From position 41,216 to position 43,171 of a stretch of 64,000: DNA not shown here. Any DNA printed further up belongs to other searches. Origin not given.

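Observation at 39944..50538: ECF-sigma-headed eight-gene unit encoding five T9SS-secreted enzymes of an unusual combination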

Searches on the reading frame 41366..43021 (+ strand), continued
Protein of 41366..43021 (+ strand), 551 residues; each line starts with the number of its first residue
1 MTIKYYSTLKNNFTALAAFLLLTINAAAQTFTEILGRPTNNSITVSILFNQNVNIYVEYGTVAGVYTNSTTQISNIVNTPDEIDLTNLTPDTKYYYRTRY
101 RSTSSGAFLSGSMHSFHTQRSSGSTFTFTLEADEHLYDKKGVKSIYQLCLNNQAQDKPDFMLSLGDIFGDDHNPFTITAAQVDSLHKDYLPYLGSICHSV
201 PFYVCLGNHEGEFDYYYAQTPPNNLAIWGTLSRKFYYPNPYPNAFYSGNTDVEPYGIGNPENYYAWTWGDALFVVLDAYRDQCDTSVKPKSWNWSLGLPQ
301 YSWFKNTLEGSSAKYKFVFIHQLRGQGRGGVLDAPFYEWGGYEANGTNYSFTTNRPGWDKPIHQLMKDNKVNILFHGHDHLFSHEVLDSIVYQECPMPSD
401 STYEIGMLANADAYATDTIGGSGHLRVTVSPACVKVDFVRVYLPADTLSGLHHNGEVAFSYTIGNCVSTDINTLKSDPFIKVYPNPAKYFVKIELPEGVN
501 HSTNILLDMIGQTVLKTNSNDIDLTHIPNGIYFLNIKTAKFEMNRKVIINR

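Call 53: search_solved_structures(query=A2, max_evalue=10, show_alignments=2)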
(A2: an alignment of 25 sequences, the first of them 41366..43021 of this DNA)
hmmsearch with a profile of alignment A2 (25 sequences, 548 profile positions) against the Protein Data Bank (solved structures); distinct sequences matched with E-value up to 10: 16.
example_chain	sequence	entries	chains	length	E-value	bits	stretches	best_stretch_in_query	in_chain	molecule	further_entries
8glk_D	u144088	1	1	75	1.2e-08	37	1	477-547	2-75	Endonuclease I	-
7pzj_A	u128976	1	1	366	1e-07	34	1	467-543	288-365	Lipase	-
5jvk_A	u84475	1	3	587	8.6e-06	27.6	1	457-545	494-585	Uncharacterized protein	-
8glj_D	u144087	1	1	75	1.1e-05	27.2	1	478-545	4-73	Por secretion system C-terminal sorting domain-containing protein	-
9whd_A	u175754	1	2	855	0.0001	24.1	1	468-545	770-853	GH167 glycoside hydrolase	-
5uyt_A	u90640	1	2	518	0.0041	18.8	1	473-538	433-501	Ice-binding protein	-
3auz_A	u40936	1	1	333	0.011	17.3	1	118-207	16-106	DNA double-strand break repair protein mre11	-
3av0_A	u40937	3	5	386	0.014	17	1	118-207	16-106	DNA double-strand break repair protein mre11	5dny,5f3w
4tug_C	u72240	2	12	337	0.029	16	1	120-207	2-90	DNA double-strand break repair protein Mre11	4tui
1x5l_A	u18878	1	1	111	0.21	13.2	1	37-110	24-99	Ephrin type-A receptor 8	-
2bq8_X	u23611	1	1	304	0.4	12.2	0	155-207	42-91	TARTRATE-RESISTANT ACID PHOSPHATASE TYPE 5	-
1war_A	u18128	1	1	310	0.44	12.1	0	155-207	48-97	HUMAN PURPLE ACID PHOSPHATASE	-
8qb1_A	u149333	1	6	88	0.73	11.4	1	479-545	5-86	Mirolase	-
1qfc_A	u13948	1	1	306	0.85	11.1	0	155-207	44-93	PROTEIN (PURPLE ACID PHOSPHATASE)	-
8zjr_M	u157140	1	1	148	1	10.9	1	218-265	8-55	DNA-binding protein RFX5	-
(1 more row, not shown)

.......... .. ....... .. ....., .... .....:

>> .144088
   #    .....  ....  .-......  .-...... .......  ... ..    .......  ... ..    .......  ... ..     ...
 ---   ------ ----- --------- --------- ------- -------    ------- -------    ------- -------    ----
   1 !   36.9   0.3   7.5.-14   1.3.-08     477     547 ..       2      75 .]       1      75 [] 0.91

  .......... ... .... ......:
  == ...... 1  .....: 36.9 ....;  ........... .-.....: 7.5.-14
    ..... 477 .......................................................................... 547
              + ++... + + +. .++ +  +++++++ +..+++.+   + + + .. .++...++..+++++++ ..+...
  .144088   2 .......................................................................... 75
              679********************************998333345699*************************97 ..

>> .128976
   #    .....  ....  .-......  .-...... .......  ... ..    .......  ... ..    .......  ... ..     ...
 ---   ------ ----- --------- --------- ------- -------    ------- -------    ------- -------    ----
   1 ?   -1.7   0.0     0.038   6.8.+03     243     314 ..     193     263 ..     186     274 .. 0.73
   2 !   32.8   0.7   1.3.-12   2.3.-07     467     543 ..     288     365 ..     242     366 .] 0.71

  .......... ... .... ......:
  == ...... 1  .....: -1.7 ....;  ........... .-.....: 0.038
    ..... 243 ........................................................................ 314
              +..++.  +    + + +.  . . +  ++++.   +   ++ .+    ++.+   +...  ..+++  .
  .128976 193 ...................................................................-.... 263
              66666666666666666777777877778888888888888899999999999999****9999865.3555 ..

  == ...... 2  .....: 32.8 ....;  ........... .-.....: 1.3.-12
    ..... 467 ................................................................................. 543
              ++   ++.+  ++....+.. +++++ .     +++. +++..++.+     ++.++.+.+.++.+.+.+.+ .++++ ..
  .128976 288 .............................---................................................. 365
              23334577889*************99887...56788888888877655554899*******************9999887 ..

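Call 60: predict_structure(alignment_id=A2)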
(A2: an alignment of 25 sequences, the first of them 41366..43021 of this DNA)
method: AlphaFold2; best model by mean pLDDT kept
length: 551 residues; sequences in the alignment: 25
mean_pLDDT: 76.9   pTM: 0.73
mean pLDDT of the five models: 76.9, 76.8, 75.5, 74.8, 73.9
residues with pLDDT >= 90: 142; 70-90: 252; 50-70: 112; < 50: 45
segments of 3 or more residues with pLDDT < 50: 1-3, 25-28, 139-141, 210-217, 241-245, 247-249, 281-285, 468-477
pLDDT, mean of each block of 10 residues (from residue 1): 56 72 52 80 87 93 96 89 89 92 85 87 90 67 75 89 75 64 79 84 66 48 64 74 45 56 78 78 48 64 90 93 62 76 79 82 93 84 86 82 53 67 90 91 63 77 68 45 86 84 91 92 93 90 87 82
secondary structure, 60 per line:
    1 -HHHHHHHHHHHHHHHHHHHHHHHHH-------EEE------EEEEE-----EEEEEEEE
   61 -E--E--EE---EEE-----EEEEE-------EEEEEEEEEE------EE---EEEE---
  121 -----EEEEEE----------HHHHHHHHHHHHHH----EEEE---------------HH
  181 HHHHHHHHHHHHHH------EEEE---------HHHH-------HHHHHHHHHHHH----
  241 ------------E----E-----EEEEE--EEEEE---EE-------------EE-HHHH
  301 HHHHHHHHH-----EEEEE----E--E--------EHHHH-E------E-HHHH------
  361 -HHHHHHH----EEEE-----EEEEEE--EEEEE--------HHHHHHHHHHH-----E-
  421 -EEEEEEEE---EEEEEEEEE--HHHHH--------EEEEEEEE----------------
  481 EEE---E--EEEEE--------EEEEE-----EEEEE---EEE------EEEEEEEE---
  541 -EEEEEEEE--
elements in order: H2-26 E34-36 E43-47 E53-60 E73-75 E81-85 E93-102 E114-117 E126-131 H142-155 E160-163 H179-194 E201-204 H214-217 H225-236 E264-268 E271-275 H297-309 E315-319 H337-340 H351-354 H362-368 E373-376 E382-387 E390-394 H403-413 E422-429 E433-441 H444-448 E457-464 E481-483 E490-494 E503-507 E513-517 E521-523 E530-537 E542-549

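Call 62: fold_search(model_id=the predicted structure, library=pdb)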
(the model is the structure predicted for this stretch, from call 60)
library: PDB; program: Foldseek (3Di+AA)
matches with E <= 10: 1770; with E <= 0.001: 86
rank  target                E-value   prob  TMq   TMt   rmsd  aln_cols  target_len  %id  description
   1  6gj9_A                1.1e-17  1.00  0.51  0.55   7.1       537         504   15  PURPLE ACID PHYTASE FROM WHEAT ISOFORM B2 - REGENERATION COMPLEX (released 2019-11-27)
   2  6giz_A                1.3e-17  1.00  0.50  0.54   7.3       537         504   15  PURPLE ACID PHYTASE FROM WHEAT ISOFORM B2 - SUBSTRATE COMPLEX (released 2019-11-27)
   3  6gj2_A                2.7e-17  1.00  0.51  0.55   7.1       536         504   15  PURPLE ACID PHYTASE FROM WHEAT ISOFORM B2 - COMPLEX WITH INOSITOL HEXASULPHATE (released 2019-11-27)
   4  6git_A                2.9e-17  1.00  0.51  0.55   7.1       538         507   15  PURPLE ACID PHYTASE FROM WHEAT ISOFORM B2 - PRODUCT COMPLEX (released 2019-11-27)
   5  6gja_A                3.1e-17  1.00  0.50  0.55   7.1       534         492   15  PURPLE ACID PHYTASE FROM WHEAT ISOFORM B2 - H229A MUTANT (released 2019-11-27)
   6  2yeq_A                5.5e-16  1.00  0.53  0.56   7.0       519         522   15  Structure of PhoD (released 2012-04-18)
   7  4dhl_A                2.8e-15  1.00  0.47  0.59   9.2       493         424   15  Crystal structure of red kidney bean purple acid phosphatase in complex with Maybridge fragment MO07123 (released 2012-12-12)
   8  2qfp_A                5.0e-15  1.00  0.46  0.58   9.7       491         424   14  Crystal structure of red kidney bean purple acid phosphatase in complex with fluoride (released 2008-10-14)
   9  7ov2_A                9.0e-10  1.00  0.34  0.58   8.6       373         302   17  Crystal structure of pig purple acid phosphatase in complex with L-glutamine, (poly)ethylene glycol fragments and glyc (released 2022-01-12)
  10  1qfc                  5.5e-09  1.00  0.35  0.61   6.3       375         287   14  STRUCTURE OF RAT PURPLE ACID PHOSPHATASE (released 2000-04-10)
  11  2hy1                  5.9e-08  1.00  0.30  0.64   6.3       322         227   13  Crystal structure of Rv0805 (released 2006-12-26)
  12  2hyo                  9.9e-08  1.00  0.30  0.64   6.3       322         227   12  Crystal structure of Rv0805 N97A mutant (released 2006-12-26)
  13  8ges_C                1.0e-07  1.00  0.21  0.19  17.5       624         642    8  R. hominis 2 beta-glucuronidase bound to UNC10201652-glucuronide (released 2024-02-14)
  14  3tgh                  1.3e-07  1.00  0.34  0.56   7.5       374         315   14  GAP50 the anchor in the inner membrane complex of Plasmodium (released 2012-03-07)
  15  5axg_A                1.9e-07  0.99  0.18  0.17  19.0       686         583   10  Crystal structure of thermophilic dextranase from Thermoanaerobacter pseudethanolicus (released 2015-11-11)
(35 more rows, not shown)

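Call 81: find_encoding_contigs(protein=P0121, flank=3000, max_places=4)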
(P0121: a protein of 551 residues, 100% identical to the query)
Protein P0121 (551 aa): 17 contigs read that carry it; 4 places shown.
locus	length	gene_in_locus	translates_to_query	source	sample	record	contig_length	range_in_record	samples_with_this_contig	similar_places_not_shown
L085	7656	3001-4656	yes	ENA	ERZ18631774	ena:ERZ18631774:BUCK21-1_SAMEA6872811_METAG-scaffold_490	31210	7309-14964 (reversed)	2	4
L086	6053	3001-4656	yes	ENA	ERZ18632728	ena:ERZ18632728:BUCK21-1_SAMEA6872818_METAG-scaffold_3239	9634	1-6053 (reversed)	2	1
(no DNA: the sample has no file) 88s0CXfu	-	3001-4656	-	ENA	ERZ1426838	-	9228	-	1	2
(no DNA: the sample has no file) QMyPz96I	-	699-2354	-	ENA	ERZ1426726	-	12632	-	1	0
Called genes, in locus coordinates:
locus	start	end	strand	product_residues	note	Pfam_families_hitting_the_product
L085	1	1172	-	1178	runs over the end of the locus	PF01855:POR_N, PF17147:PFOR_II, PF01558:POR, PF10371:EKR, PF12838:Fer4_7, PF13484:Fer4_16, PF22338:Pyruv_OxRed_insertion, PF02775:TPP_enzyme_C, +6 more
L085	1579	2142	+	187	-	PF07638:Sigma70_ECF, PF12645:HTH_16 (weak), PF04542:Sigma70_r2, PF08281:Sigma70_r4_2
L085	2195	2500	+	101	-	-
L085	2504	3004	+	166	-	PF07813:LTXXQ (weak)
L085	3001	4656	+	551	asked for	PF00149:Metallophos, PF18962:Por_Secre_tail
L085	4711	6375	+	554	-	PF00149:Metallophos, PF18962:Por_Secre_tail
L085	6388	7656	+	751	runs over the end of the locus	PF07603:Lcl_C, PF03781:FGE-sulfatase, PF18962:Por_Secre_tail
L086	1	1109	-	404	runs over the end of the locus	PF01855:POR_N, PF17147:PFOR_II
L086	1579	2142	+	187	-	PF07638:Sigma70_ECF, PF12645:HTH_16 (weak), PF04542:Sigma70_r2, PF08281:Sigma70_r4_2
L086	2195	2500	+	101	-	-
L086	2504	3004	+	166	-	PF07813:LTXXQ (weak)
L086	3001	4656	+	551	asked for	PF00149:Metallophos, PF18962:Por_Secre_tail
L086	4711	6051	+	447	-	?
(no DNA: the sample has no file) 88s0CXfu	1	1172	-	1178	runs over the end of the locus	PF01855:POR_N, PF17147:PFOR_II, PF01558:POR, PF10371:EKR, PF12838:Fer4_7, PF13484:Fer4_16, PF22338:Pyruv_OxRed_insertion, PF02775:TPP_enzyme_C, +6 more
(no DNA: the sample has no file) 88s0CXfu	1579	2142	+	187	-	PF07638:Sigma70_ECF, PF12645:HTH_16 (weak), PF04542:Sigma70_r2, PF08281:Sigma70_r4_2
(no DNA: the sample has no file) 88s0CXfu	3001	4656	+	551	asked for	PF00149:Metallophos, PF18962:Por_Secre_tail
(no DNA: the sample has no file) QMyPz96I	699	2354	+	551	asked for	PF00149:Metallophos, PF18962:Por_Secre_tail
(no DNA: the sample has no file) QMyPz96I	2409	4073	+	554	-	PF00149:Metallophos, PF18962:Por_Secre_tail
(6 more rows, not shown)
